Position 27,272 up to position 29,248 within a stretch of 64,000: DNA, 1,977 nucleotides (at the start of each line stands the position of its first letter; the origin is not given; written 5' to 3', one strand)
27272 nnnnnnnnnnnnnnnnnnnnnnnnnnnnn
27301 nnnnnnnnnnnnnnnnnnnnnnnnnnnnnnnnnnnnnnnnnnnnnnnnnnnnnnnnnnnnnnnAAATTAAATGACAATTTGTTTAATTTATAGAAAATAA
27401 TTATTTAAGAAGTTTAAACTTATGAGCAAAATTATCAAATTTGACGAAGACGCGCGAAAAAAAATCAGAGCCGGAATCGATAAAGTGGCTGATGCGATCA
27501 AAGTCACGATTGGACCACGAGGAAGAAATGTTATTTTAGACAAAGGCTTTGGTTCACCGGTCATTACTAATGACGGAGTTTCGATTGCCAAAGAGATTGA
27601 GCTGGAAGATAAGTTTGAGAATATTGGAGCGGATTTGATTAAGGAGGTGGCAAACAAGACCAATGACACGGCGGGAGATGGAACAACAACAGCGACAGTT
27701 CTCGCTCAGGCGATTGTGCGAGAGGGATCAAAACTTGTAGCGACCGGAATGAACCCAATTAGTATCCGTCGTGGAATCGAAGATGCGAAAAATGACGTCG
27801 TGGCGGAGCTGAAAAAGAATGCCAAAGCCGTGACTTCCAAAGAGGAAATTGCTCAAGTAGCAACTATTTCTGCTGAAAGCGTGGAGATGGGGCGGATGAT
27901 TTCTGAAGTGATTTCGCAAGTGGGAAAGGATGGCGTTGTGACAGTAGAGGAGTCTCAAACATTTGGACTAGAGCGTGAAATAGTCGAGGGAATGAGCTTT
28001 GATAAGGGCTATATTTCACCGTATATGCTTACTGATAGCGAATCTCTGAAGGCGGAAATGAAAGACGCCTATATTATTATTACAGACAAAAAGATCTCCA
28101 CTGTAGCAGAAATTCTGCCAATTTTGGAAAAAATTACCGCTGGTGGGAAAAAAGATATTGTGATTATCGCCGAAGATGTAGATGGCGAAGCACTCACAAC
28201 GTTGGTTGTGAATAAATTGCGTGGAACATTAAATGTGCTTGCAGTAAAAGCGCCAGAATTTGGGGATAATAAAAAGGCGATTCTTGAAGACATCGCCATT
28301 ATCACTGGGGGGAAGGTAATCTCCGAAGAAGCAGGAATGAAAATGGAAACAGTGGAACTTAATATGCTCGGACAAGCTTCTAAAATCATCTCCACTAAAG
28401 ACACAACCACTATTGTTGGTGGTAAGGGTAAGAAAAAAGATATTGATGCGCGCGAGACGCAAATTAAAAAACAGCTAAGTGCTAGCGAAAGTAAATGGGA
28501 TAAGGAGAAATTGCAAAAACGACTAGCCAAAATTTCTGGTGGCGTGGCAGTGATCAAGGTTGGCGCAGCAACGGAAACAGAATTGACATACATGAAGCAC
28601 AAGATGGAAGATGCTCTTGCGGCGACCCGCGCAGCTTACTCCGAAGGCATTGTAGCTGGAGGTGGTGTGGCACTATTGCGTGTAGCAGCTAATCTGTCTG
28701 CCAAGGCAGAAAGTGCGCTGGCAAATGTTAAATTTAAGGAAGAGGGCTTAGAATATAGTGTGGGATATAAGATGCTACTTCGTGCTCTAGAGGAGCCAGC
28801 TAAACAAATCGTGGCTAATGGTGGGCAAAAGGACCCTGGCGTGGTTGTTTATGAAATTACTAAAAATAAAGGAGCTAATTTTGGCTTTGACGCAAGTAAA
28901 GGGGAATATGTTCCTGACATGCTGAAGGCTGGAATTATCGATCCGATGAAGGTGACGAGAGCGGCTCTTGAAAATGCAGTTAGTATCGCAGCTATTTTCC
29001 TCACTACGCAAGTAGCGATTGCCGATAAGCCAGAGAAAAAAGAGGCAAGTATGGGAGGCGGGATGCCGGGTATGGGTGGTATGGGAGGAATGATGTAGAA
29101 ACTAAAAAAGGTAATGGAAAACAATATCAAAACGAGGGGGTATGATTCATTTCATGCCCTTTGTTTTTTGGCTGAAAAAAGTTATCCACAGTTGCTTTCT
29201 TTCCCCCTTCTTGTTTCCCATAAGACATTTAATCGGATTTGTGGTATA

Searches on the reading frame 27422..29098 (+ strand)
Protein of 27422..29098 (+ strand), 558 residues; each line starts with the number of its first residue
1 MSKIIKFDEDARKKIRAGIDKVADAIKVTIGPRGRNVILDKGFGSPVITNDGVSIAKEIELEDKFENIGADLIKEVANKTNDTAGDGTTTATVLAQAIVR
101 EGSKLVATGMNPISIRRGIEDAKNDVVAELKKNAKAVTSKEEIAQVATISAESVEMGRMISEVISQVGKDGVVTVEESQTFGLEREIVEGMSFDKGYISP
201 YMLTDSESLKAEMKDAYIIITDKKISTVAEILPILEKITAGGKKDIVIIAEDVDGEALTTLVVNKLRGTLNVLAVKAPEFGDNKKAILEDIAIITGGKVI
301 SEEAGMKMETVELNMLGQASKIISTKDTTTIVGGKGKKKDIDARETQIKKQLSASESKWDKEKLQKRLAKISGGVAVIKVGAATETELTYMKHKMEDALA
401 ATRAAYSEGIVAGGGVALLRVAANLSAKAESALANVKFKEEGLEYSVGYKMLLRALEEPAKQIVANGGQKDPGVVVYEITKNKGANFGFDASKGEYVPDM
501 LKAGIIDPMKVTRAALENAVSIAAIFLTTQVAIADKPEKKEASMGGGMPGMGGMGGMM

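Call 11: search_protein_families(library=pfam, proteins=[window:27422-29098:+], max_evalue=0.001)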
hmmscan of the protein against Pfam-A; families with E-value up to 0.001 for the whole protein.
window:27422-29098:+ (558 aa): 1 family
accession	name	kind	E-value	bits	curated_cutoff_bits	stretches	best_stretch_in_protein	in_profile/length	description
PF00118.29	Cpn60_TCP1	-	4.2e-69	234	34.3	1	22-536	1-489/490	TCP-1/cpn60 chaperonin family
